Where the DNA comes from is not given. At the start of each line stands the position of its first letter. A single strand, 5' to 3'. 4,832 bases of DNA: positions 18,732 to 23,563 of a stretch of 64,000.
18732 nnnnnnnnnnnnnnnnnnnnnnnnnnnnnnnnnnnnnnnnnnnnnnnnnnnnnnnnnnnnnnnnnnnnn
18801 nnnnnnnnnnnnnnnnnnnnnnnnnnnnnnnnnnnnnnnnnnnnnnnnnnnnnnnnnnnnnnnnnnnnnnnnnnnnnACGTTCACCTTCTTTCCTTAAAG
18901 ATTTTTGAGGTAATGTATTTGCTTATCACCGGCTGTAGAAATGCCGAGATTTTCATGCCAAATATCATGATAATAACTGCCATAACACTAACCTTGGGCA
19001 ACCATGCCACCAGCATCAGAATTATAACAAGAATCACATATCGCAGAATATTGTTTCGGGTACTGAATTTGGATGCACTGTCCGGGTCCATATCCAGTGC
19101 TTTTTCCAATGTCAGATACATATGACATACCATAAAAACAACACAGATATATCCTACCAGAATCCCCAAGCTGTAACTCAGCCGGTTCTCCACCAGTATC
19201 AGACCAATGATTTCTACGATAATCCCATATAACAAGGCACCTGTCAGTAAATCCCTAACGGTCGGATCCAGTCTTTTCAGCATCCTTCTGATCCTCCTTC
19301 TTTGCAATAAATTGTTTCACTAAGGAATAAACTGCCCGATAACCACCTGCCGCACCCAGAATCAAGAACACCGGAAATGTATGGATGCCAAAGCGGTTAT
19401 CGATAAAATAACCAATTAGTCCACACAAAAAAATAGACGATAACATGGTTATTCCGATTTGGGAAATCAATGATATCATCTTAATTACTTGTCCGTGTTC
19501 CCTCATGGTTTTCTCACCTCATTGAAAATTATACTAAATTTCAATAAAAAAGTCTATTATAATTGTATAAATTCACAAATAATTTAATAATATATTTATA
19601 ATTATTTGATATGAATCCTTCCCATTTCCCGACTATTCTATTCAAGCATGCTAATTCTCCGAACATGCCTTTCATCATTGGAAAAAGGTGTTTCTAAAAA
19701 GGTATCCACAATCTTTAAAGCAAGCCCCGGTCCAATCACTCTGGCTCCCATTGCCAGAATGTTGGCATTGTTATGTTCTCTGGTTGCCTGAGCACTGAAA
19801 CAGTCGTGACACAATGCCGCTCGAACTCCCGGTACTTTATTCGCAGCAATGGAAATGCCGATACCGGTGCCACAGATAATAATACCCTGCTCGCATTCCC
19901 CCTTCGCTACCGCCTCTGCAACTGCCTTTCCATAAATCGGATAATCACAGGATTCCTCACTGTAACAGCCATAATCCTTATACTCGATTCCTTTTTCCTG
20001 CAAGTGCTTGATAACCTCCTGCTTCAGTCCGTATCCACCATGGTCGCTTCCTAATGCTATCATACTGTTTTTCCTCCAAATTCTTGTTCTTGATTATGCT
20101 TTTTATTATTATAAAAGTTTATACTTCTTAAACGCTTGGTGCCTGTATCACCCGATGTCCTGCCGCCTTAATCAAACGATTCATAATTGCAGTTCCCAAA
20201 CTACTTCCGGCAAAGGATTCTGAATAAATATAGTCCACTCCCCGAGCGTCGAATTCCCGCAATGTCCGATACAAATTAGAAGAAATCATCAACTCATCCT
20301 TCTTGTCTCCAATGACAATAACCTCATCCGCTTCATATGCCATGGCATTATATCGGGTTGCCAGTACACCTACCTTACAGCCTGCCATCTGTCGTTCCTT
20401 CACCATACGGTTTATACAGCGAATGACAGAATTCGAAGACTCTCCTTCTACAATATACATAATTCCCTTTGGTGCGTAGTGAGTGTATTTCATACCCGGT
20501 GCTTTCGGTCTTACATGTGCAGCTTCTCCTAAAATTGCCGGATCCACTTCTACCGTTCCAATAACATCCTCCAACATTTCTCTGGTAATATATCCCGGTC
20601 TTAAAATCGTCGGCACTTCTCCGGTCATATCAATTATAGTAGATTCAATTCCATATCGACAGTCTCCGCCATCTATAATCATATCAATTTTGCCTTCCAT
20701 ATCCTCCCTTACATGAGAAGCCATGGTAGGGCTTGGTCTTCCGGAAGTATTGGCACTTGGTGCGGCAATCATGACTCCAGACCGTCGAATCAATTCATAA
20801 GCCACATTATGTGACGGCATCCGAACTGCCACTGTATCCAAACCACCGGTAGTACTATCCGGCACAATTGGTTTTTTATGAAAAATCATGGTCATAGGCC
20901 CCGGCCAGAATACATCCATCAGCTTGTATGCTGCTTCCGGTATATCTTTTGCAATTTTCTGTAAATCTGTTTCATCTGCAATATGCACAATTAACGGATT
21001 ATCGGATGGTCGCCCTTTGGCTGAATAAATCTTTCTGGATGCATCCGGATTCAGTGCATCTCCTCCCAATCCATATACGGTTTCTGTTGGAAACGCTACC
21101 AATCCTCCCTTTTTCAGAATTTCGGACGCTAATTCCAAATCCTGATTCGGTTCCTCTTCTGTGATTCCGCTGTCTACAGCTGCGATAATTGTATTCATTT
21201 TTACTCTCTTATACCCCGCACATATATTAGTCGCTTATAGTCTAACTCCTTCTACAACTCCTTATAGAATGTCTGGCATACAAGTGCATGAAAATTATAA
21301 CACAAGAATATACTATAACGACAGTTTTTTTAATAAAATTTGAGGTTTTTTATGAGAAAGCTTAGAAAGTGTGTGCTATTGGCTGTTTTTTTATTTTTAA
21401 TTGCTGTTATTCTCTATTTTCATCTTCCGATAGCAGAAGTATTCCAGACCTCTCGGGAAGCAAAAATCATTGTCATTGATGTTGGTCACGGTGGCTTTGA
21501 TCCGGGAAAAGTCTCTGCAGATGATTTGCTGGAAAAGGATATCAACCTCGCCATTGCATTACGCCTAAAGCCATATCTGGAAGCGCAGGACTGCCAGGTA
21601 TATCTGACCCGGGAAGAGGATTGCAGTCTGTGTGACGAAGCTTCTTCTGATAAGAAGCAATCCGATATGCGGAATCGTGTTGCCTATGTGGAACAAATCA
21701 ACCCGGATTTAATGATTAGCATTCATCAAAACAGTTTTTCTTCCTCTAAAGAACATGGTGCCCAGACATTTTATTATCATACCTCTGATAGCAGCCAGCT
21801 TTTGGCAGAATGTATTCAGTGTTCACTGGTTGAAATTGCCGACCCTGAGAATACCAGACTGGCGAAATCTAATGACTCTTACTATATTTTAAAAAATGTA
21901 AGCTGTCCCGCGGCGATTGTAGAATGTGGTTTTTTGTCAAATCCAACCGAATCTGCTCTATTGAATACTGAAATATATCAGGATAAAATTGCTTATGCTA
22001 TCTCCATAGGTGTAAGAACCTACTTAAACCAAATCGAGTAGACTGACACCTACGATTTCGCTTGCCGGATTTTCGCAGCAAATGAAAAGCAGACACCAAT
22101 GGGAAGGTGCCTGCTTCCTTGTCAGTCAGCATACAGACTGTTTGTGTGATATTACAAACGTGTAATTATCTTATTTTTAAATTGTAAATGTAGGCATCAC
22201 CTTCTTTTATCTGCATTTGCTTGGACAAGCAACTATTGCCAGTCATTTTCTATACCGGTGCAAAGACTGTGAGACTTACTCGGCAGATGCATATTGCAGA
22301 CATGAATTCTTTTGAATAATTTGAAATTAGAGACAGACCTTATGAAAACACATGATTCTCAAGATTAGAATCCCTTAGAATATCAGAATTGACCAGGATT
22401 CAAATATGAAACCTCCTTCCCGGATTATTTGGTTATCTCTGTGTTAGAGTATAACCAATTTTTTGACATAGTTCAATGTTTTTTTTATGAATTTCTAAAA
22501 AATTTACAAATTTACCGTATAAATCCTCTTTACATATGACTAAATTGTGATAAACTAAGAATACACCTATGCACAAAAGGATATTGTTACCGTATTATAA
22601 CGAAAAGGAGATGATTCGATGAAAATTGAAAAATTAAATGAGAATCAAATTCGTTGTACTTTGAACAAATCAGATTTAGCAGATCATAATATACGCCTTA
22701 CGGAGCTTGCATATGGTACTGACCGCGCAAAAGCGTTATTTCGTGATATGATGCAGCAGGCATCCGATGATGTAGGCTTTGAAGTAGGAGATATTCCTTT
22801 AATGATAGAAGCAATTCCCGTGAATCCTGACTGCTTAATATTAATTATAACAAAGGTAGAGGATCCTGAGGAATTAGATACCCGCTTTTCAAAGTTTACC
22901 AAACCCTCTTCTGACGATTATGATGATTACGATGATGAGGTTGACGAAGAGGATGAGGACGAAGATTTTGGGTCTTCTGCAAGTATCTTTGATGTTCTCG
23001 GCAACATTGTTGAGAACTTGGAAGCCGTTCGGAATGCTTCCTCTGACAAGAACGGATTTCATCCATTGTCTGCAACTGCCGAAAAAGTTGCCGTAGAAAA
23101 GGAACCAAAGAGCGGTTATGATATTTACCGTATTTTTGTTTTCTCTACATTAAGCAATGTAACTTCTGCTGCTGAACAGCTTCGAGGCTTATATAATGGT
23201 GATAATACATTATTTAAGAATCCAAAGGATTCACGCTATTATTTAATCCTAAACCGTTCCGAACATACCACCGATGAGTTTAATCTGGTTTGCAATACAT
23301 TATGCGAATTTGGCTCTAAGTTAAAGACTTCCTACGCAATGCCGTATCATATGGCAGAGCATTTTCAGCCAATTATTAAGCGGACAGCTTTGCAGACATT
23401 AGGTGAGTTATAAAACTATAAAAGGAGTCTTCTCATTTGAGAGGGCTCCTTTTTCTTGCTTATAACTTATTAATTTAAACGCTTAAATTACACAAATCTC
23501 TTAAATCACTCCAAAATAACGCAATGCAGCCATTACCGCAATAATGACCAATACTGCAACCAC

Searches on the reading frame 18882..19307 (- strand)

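Call 78: search_protein_families(library=pfam, proteins=[window:18882-19307:-], max_evalue=0.001)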
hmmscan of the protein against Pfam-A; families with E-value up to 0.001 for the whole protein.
window:18882-19307:- (141 aa): 1 family
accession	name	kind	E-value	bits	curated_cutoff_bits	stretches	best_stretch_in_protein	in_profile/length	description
PF03899.21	ATP-synt_I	-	2.1e-07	31.7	25.1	1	29-113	10-96/99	ATP synthase I chain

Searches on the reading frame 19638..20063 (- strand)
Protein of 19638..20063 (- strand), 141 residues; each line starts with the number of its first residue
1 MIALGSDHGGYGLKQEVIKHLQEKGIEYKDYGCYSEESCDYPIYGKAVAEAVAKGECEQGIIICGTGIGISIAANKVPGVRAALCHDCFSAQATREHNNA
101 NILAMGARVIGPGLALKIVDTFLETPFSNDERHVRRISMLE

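Call 79: search_protein_families(library=pfam, proteins=[window:19638-20063:-], max_evalue=0.001)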
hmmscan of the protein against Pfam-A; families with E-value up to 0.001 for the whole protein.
window:19638-20063:- (141 aa): 1 family
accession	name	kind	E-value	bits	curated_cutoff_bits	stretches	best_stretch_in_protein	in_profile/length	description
PF02502.23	LacAB_rpiB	-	9.6e-64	213.9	24.7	1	2-140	1-138/138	Ribose/Galactose Isomerase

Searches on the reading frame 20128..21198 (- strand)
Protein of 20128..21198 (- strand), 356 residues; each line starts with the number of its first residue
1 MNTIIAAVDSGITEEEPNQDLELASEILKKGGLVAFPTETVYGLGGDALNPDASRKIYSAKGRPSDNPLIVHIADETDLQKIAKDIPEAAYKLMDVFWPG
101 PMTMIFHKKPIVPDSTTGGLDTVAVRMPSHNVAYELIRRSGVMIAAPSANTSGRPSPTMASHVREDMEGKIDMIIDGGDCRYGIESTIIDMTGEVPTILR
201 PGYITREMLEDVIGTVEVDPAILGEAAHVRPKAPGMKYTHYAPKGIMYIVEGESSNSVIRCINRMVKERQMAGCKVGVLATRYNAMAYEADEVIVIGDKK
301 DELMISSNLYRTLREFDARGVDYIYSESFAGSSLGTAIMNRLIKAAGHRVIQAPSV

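Call 79: search_protein_families(library=pfam, proteins=[window:20128-21198:-], max_evalue=0.001)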
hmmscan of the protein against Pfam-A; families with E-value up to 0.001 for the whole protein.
window:20128-21198:- (356 aa): 2 families
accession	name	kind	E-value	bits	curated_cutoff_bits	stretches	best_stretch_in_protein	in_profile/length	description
PF01300.24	Sua5_yciO_yrdC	-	9.7e-63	211.3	25.1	1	26-202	1-178/178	Telomere recombination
PF03481.19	Sua5_C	-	7.1e-36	124.2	22.9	1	204-347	1-136/136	Threonylcarbamoyl-AMP synthase, C-terminal domain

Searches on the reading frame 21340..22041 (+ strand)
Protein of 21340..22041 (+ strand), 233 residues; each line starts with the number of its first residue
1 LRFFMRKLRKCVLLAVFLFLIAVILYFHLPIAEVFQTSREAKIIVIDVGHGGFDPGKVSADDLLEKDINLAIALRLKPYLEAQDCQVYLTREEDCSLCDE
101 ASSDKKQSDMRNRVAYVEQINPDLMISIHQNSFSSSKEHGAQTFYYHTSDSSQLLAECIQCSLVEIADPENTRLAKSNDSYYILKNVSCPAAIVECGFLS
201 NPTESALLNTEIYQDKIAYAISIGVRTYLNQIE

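Call 79: search_protein_families(library=pfam, proteins=[window:21340-22041:+], max_evalue=0.001)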
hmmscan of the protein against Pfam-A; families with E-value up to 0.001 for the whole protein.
window:21340-22041:+ (233 aa): 1 family
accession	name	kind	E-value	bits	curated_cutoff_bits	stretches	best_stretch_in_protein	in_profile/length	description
PF01520.23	Amidase_3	-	1.6e-46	158.9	27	1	44-225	1-172/174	N-acetylmuramoyl-L-alanine amidase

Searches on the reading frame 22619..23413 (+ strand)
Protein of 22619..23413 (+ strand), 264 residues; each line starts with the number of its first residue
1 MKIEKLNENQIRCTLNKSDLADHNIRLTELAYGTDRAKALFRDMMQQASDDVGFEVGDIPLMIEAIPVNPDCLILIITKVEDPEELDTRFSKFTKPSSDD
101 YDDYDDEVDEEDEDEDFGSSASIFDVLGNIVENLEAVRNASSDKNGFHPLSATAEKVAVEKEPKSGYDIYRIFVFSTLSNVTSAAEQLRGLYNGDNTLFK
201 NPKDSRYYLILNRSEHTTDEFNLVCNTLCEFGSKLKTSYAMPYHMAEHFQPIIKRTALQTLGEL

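Call 79: search_protein_families(library=pfam, proteins=[window:22619-23413:+], max_evalue=0.001)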
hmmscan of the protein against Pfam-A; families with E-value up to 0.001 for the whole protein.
window:22619-23413:+ (264 aa): 1 family
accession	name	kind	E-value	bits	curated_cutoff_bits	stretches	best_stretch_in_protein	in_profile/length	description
PF05389.17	MecA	-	5.2e-69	232.7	22.5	1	1-261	1-221/221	Negative regulator of genetic competence (MecA)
